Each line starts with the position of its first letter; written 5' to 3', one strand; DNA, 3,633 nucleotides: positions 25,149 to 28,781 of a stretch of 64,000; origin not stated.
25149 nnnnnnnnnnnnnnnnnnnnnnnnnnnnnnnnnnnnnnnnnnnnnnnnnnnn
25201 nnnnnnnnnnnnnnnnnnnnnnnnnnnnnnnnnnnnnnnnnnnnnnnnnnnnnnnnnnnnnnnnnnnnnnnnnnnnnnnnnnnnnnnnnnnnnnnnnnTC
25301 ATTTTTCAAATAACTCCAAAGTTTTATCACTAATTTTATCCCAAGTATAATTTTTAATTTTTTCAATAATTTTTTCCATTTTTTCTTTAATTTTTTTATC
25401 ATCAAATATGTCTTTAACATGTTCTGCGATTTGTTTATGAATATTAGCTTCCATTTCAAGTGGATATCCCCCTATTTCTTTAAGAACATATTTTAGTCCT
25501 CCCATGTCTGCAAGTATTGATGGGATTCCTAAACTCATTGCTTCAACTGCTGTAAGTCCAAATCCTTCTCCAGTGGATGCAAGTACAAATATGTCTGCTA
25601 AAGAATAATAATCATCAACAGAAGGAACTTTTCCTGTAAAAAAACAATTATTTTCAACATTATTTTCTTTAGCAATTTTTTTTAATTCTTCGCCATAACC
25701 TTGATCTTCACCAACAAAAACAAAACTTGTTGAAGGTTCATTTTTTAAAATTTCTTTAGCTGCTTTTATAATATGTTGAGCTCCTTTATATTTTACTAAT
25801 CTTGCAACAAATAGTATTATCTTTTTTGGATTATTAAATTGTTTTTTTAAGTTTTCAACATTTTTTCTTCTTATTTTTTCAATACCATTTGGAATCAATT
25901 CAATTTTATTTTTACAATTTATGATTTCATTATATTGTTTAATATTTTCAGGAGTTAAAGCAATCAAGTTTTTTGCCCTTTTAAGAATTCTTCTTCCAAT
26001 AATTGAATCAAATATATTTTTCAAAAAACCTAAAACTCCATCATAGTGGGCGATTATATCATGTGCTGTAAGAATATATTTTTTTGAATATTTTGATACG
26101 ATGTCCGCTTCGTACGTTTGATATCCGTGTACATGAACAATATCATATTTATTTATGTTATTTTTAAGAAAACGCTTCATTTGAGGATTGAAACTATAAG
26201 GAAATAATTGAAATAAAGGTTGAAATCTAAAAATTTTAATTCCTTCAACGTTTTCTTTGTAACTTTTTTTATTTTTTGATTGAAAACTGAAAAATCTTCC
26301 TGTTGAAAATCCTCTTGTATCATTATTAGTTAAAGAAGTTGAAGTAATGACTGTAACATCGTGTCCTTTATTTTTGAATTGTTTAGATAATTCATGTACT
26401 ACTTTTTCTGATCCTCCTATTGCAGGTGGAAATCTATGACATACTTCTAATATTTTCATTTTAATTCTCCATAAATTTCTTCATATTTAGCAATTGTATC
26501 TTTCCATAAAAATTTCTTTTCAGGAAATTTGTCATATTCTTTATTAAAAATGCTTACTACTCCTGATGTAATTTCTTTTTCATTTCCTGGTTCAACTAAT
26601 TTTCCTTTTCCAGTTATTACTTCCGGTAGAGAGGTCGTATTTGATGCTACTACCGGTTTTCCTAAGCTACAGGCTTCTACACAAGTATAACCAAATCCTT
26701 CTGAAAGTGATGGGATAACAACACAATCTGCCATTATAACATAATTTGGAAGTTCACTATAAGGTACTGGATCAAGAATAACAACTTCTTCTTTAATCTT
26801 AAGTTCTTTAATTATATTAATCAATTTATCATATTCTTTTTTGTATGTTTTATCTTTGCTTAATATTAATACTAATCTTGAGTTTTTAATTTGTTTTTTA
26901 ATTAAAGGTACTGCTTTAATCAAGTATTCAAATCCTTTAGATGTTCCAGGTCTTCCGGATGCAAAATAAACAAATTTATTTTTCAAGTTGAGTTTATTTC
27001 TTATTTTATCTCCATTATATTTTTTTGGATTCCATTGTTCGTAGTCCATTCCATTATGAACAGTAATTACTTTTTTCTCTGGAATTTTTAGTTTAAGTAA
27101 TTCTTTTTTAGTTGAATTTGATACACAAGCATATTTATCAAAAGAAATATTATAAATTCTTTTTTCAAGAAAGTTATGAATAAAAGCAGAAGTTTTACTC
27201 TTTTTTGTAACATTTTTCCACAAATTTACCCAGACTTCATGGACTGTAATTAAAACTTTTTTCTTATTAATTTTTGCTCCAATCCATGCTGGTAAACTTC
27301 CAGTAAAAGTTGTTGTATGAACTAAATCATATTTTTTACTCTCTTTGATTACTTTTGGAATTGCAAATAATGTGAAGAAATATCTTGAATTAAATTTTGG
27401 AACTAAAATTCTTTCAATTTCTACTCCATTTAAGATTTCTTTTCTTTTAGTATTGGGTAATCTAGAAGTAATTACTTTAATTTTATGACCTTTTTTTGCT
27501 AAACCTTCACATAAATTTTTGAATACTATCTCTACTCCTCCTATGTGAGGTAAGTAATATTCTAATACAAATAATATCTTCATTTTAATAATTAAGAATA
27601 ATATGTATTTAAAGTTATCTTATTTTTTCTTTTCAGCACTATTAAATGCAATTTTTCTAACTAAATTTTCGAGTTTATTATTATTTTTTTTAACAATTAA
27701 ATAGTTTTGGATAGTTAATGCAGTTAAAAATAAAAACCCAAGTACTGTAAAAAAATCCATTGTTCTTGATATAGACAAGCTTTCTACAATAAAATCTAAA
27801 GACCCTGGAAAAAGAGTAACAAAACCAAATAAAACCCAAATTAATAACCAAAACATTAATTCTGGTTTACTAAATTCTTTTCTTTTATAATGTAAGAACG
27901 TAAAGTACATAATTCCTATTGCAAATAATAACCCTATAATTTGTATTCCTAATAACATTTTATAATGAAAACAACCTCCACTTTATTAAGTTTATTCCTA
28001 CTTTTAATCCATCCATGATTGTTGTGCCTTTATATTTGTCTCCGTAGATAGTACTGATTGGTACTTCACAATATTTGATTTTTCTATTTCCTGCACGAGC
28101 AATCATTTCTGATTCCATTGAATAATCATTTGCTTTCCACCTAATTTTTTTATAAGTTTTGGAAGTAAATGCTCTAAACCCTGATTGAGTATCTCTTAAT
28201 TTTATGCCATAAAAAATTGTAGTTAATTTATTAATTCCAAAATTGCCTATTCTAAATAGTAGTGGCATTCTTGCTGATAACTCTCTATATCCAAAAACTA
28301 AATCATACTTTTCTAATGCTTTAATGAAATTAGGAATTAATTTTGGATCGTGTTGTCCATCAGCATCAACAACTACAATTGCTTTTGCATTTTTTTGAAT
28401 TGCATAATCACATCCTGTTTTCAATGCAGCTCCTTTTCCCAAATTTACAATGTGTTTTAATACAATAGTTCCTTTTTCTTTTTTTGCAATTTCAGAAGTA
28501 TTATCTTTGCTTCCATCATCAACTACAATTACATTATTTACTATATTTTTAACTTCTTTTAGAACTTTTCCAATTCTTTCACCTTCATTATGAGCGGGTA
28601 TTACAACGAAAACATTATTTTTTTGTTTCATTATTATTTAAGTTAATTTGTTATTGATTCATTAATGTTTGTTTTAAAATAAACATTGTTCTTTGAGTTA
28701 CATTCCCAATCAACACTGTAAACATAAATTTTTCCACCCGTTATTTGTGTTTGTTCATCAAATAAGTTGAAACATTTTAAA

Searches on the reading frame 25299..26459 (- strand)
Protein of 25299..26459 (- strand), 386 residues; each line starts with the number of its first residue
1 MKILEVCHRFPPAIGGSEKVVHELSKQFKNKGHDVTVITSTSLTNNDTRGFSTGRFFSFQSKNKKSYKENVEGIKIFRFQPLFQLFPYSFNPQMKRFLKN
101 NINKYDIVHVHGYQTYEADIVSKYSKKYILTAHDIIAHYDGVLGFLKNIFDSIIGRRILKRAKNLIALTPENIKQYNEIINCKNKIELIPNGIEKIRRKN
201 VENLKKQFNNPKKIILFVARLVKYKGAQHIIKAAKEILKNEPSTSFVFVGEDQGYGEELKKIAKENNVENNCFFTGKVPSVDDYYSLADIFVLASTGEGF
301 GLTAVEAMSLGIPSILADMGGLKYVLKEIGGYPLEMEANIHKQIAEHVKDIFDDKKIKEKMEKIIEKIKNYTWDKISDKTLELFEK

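Call 72: search_protein_families(library=pfam, proteins=[window:25299-26459:-], max_evalue=0.00001)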
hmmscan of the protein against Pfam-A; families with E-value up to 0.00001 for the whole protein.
window:25299-26459:- (386 aa): 5 families
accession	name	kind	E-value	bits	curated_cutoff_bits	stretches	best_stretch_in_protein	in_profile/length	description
PF00534.26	Glycos_transf_1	-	3.5e-35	121.5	26.4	1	205-367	8-168/172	Glycosyl transferases group 1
PF13692.12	Glyco_trans_1_4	-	5.2e-27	95.3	27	1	213-353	2-141/142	Glycosyl transferases group 1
PF13439.12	Glyco_transf_4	-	1.5e-20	74.3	28.5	1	14-194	1-167/170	Glycosyltransferase Family 4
PF20706.3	GT4-conflict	-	1.7e-12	47.5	26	1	156-368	141-372/385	Family 4 Glycosyltransferase in conflict systems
PF13579.12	Glyco_trans_4_4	-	5e-11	43.6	29.7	1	15-192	1-158/158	Glycosyl transferase 4-like domain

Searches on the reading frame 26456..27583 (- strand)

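Call 72: search_protein_families(library=pfam, proteins=[window:26456-27583:-], max_evalue=0.00001)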
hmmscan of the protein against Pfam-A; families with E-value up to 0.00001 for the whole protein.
window:26456-27583:- (375 aa): 7 families
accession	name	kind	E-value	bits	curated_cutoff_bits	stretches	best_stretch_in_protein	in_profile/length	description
PF00534.26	Glycos_transf_1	-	1.9e-28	99.6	26.4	1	192-349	3-159/172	Glycosyl transferases group 1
PF13439.12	Glyco_transf_4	-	2.7e-27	96.3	28.5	1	14-182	1-169/170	Glycosyltransferase Family 4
PF13692.12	Glyco_trans_1_4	-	9.4e-23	81.5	27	1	205-346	5-140/142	Glycosyl transferases group 1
PF20706.3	GT4-conflict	-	3.4e-13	49.8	26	1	9-343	6-334/385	Family 4 Glycosyltransferase in conflict systems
PF13579.12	Glyco_trans_4_4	-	4.1e-12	47.1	29.7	1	15-178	1-158/158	Glycosyl transferase 4-like domain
PF13477.12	Glyco_trans_4_2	-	5.1e-10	40.1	23.4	1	18-145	10-134/139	Glycosyl transferase 4-like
PF02350.25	Epimerase_2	-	2.3e-07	30.4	30.6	1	153-357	128-330/347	UDP-N-acetylglucosamine 2-epimerase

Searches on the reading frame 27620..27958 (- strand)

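Call 72: search_protein_families(library=pfam, proteins=[window:27620-27958:-], max_evalue=0.00001)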
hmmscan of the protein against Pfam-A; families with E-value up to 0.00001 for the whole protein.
window:27620-27958:- (112 aa): 1 family
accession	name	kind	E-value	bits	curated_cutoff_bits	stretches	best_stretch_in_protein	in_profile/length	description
PF10066.14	DUF2304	-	1.4e-20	73.9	25.5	1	5-109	2-106/106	Uncharacterized conserved protein (DUF2304)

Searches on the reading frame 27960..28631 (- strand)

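Call 72: search_protein_families(library=pfam, proteins=[window:27960-28631:-], max_evalue=0.00001)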
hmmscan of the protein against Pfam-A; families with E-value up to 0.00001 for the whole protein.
window:27960-28631:- (223 aa): 1 family
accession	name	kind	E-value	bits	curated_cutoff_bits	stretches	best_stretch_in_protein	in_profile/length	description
PF00535.33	Glycos_transf_2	-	6.7e-25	88.4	23.3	1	9-160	2-164/168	Glycosyl transferase family 2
